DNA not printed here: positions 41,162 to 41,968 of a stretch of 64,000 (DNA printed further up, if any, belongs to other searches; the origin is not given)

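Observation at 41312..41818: Stand-alone Recombinase-domain protein with inverted domain order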

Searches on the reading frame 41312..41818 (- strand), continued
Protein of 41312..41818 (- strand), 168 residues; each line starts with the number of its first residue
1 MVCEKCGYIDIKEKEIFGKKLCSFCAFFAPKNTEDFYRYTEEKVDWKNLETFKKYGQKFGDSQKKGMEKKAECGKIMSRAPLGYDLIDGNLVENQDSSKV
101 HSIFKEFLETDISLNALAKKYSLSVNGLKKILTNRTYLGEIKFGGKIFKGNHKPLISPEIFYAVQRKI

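Call 44: find_encoding_contigs(protein=P0287, flank=7000, max_places=1)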
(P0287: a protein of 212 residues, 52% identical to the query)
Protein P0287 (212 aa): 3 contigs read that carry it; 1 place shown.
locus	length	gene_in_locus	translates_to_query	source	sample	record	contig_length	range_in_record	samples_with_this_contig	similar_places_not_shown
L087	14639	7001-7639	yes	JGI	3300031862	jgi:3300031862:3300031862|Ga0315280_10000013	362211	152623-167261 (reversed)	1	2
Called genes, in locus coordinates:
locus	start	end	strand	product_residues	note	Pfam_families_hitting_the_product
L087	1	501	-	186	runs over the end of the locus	PF01300:Sua5_yciO_yrdC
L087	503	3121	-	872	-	PF04851:ResIII (weak), PF00270:DEAD, PF00271:Helicase_C, PF19306:WHD_Lhr, PF08494:DEAD_assoc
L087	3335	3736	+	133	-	-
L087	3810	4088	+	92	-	-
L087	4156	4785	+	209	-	-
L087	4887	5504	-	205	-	-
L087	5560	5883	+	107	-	-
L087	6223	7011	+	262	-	PF00239:Resolvase, PF07508:Recombinase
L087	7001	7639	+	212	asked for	PF01844:HNH, PF07508:Recombinase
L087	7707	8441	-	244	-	-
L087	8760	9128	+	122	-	PF08069:Ribosomal_S13_N, PF00312:Ribosomal_S15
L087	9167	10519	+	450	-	PF01368:DHH, PF21763:DHH_CID, PF02272:DHHA1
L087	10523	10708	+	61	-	PF01667:Ribosomal_S27e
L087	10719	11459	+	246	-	PF00575:S1 (weak), PF07541:EIF_2_alpha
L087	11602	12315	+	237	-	PF09754:PAC2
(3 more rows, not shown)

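Call 45: find_encoding_contigs(protein=P0291, flank=7000, max_places=1)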
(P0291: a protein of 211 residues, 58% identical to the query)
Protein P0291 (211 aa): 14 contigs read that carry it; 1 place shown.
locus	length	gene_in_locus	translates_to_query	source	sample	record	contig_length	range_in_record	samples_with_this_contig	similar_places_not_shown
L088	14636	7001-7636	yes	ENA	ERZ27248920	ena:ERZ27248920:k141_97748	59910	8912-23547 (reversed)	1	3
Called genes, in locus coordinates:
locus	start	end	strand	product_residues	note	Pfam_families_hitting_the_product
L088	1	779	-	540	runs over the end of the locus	PF01336:tRNA_anti-codon (faint), PF00149:Metallophos, PF04042:DNA_pol_E_B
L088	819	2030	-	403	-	PF13191:AAA_16, PF13401:AAA_22, PF22606:Cdc6-ORC-like_ATPase_lid (weak), PF22703:Cdc6_lid, PF09079:WHD_Cdc6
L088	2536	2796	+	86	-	PF05239:PRC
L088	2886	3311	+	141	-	-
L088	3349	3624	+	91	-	-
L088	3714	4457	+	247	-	PF08279:HTH_11 (faint), PF13412:HTH_24 (faint), PF13730:HTH_36 (weak)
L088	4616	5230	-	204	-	-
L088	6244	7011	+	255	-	PF00239:Resolvase, PF07508:Recombinase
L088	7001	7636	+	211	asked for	PF01844:HNH, PF07508:Recombinase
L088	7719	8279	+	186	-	PF01769:MgtE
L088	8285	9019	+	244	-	PF01769:MgtE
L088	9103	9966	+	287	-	-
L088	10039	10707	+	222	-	PF12705:PDDEXK_1 (weak)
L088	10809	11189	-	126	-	-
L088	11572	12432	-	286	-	-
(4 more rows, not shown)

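Call 46: find_encoding_contigs(protein=P0303, flank=7000, max_places=1)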
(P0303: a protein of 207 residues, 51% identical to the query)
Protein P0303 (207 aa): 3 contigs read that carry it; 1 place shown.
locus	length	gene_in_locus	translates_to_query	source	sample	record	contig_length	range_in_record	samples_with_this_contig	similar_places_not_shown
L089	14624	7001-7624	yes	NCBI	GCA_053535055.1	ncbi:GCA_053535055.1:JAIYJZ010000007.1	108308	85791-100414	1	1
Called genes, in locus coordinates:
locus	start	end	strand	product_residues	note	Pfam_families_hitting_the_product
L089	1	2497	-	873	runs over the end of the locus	PF00270:DEAD, PF04851:ResIII, PF00271:Helicase_C, PF22590:Cas3-like_C_2 (weak), PF19306:WHD_Lhr, PF08494:DEAD_assoc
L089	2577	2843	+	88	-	-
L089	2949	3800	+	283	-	-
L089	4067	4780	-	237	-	-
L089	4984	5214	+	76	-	PF18898:DUF5654 (weak)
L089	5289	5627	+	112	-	-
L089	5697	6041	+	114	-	-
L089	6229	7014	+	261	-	PF00239:Resolvase, PF07508:Recombinase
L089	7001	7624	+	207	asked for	PF01844:HNH, PF07508:Recombinase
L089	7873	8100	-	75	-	-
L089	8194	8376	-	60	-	-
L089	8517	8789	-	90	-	-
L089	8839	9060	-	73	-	-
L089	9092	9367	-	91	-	-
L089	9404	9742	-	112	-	PF03013:Pyr_excise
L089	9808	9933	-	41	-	-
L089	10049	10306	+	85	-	-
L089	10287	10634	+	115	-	-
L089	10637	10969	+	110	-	-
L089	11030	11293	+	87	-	-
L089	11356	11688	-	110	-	-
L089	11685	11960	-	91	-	-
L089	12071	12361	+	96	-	-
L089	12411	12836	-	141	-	-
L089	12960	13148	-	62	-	-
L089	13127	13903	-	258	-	PF01909:NTP_transf_2, PF18765:Polbeta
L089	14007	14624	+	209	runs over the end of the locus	PF01420:Methylase_S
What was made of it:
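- The closest relatives are obligate operon partners of a serine recombinase (calls 44-46). L089 has about 20 small unknown ORFs next to the pair, which hints that the pair can border an integrated element (call 46).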

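Call 76: search_solved_structures(query=A1, max_evalue=0.01, show_alignments=3)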
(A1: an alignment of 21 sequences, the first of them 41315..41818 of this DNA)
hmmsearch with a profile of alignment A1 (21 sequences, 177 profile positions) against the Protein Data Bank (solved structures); distinct sequences matched with E-value up to 0.01: 2.
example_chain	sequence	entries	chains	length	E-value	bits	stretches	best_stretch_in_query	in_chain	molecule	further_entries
6dnw_A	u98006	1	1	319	2.1e-09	40.5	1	80-168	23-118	Putative integrase [Bacteriophage A118]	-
4kis_A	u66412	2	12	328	2.1e-09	40.4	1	80-168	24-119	Putative integrase [Bacteriophage A118] | A118 serine integrase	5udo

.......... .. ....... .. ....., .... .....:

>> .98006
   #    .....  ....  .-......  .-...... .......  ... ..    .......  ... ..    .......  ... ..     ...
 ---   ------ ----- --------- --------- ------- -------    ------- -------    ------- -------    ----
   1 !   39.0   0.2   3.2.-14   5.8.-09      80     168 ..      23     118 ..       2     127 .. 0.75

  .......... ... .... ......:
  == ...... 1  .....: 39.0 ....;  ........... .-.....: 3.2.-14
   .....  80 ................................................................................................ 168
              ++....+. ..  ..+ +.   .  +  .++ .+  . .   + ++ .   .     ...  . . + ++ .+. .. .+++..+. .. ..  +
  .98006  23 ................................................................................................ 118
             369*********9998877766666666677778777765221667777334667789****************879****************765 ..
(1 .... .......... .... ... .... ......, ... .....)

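Call 77: search_protein_families(library=ncbifam, proteins=[L002:850-1635:+], max_evalue=0.001)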
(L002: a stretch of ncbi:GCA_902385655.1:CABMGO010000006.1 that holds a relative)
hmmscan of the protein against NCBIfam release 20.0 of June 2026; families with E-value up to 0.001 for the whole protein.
L002:850-1635:+ (261 aa): 7 families
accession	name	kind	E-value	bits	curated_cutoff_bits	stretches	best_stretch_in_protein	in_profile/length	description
NF047343.1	SCCmet_CcrB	equivalog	8.9e-38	130.2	900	1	8-227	5-238/542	cassette chromosome recombinase CcrB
NF047347.1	SCCmet_CcrC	equivalog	8.2e-31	107.1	900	1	11-227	4-227/558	cassette chromosome recombinase CcrC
NF041201.1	recomb_XisF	equivalog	1.2e-25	90.4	375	1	15-255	4-278/465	fdxN element excision recombinase XisF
NF047344.1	SCCmet_CcrA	equivalog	3.7e-15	56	700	1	14-252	6-248/442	cassette chromosome recombinase CcrA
NF033518.0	transpos_IS607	equivalog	3.1e-12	46.4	110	1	8-136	52-175/187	IS607 family transposase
NF009949.0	PRK13413.1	equivalog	2.2e-09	37.3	272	1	14-218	4-195/203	master DNA invertase Mpi family serine-type recombinase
NF049883.1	resolv_YneB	equivalog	2.9e-09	36.7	175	1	11-157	1-145/211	YneB family resolvase-like protein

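Call 79: search_protein_families(library=padloc, proteins=[window:41315-41818:-, L002:1613-2218:+, L002:850-1635:+], max_evalue=0.01)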
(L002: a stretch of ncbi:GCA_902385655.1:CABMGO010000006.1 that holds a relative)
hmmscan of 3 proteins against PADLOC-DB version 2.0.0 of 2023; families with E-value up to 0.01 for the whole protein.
window:41315-41818:- (168 aa): 0 families

L002:1613-2218:+ (201 aa): 7 families
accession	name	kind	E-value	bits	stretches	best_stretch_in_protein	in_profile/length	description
PDLC00642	ZorE2|ZorE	-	3.4e-06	24.7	1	10-59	209-259/283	HNH endonuclease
PDLC02859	DpdF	-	5.1e-06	23.2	1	9-56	2-50/545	DpdF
PDLC00645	ZorE2|ZorE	-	7.2e-05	20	1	8-85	203-277/375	HNH endonuclease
PDLC00644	ZorE2|ZorE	-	0.00013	19.8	1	7-84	184-261/267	HNH endonuclease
PDLC03478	REase_II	-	0.0008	17.2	1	3-55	98-155/219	Type II restriction enzyme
PDLC03656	mREase_IV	-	0.001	16.8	1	6-58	196-258/277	Type IV methyl-directed restriction enzyme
PDLC00643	ZorE2|ZorE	-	0.0026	15.1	1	11-61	212-264/282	HNH endonuclease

L002:850-1635:+ (261 aa): 0 families
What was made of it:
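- No PADLOC hit (call 79). There is no PADLOC match (call 79).
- Tried and rejected: There is no PADLOC hit for ZnRD (call 79), so this reading is rejected.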

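Call 80: search_protein_families(library=phrogs, proteins=[window:41315-41818:-, L002:1613-2218:+, L002:850-1635:+], max_evalue=0.001)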
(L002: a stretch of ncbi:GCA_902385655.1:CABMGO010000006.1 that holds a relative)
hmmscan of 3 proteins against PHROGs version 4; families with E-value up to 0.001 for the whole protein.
window:41315-41818:- (168 aa): 2 families
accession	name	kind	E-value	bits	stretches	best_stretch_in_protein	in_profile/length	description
phrog_95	-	integration and excision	4.9e-18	66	1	59-167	222-354/651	integrase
phrog_7701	-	DNA, RNA and nucleotide metabolism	3.2e-06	28.5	1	77-140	1-66/137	DNA invertase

L002:1613-2218:+ (201 aa): 24 families
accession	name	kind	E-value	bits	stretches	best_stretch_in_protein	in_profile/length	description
phrog_95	-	integration and excision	2.6e-22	80.2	1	86-197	220-354/651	integrase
phrog_119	-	DNA, RNA and nucleotide metabolism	1.8e-12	47.8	1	4-101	193-298/443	HNH endonuclease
phrog_7701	-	DNA, RNA and nucleotide metabolism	2.6e-12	48.2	1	107-196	2-83/137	DNA invertase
phrog_144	-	DNA, RNA and nucleotide metabolism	1.6e-11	45.1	1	3-68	73-140/175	HNH endonuclease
phrog_589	-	DNA, RNA and nucleotide metabolism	9.3e-11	42.8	1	3-56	80-136/179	HNH endonuclease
phrog_16726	-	DNA, RNA and nucleotide metabolism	2.2e-10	41.8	1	3-55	82-137/308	HNH endonuclease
phrog_2214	-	DNA, RNA and nucleotide metabolism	2.2e-10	41.2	1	3-155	182-331/429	HNH endonuclease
phrog_7785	-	DNA, RNA and nucleotide metabolism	4.3e-10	40.8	1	3-80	59-133/147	HNH endonuclease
phrog_1271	-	DNA, RNA and nucleotide metabolism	4.4e-10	40.5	1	5-68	257-325/361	HNH endonuclease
phrog_8446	-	DNA, RNA and nucleotide metabolism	5.4e-10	40.3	1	4-58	130-195/211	HNH endonuclease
phrog_14314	-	DNA, RNA and nucleotide metabolism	1.4e-09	39.6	1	5-55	7-58/252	HNH endonuclease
phrog_6050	-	DNA, RNA and nucleotide metabolism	1.5e-09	38.2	1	3-87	300-390/402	HNH endonuclease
phrog_333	-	DNA, RNA and nucleotide metabolism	1.5e-08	35.9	1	4-56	23-76/138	HNH endonuclease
phrog_740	-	DNA, RNA and nucleotide metabolism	7.8e-08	32.7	1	2-62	26-88/332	HNH endonuclease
phrog_7370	-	DNA, RNA and nucleotide metabolism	1e-07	33.1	1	3-58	30-83/115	HNH endonuclease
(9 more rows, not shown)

L002:850-1635:+ (261 aa): 3 families
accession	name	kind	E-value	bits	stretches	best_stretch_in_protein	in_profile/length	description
phrog_95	-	integration and excision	2e-80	272.2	1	5-251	83-354/651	integrase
phrog_125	-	DNA, RNA and nucleotide metabolism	9.2e-45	154.2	1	5-235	15-219/254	DNA invertase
phrog_6620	-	integration and excision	1.3e-09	38.9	1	9-137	55-177/201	transposase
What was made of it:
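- Checked: PHROG phrog_95 (LSR integrase): E=4.9e-18 over residues 59-167 (call 80).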

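Call 81: find_related_loci(query=A1, collection=viral_contigs, flank=5000)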
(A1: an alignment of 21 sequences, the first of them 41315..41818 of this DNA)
Query A1 (168 aa) in viral_contigs; peptide patterns used: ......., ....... (x = any residue, [..] = any of these).
51 stretches matched a pattern; 2 encode a relative of the query (tblastn E <= 1e-3); 2 distinct loci.
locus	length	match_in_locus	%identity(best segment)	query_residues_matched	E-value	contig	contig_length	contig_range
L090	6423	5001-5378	29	55-168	6e-7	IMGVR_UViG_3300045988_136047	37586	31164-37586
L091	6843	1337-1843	25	45-167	5e-6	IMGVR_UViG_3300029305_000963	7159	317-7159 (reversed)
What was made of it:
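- Only two distant generic LSR hits in IMG/VR (call 81).
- Tried and rejected: With A1 it found only two distant generic LSRs (call 81), so a viral origin is rejected.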
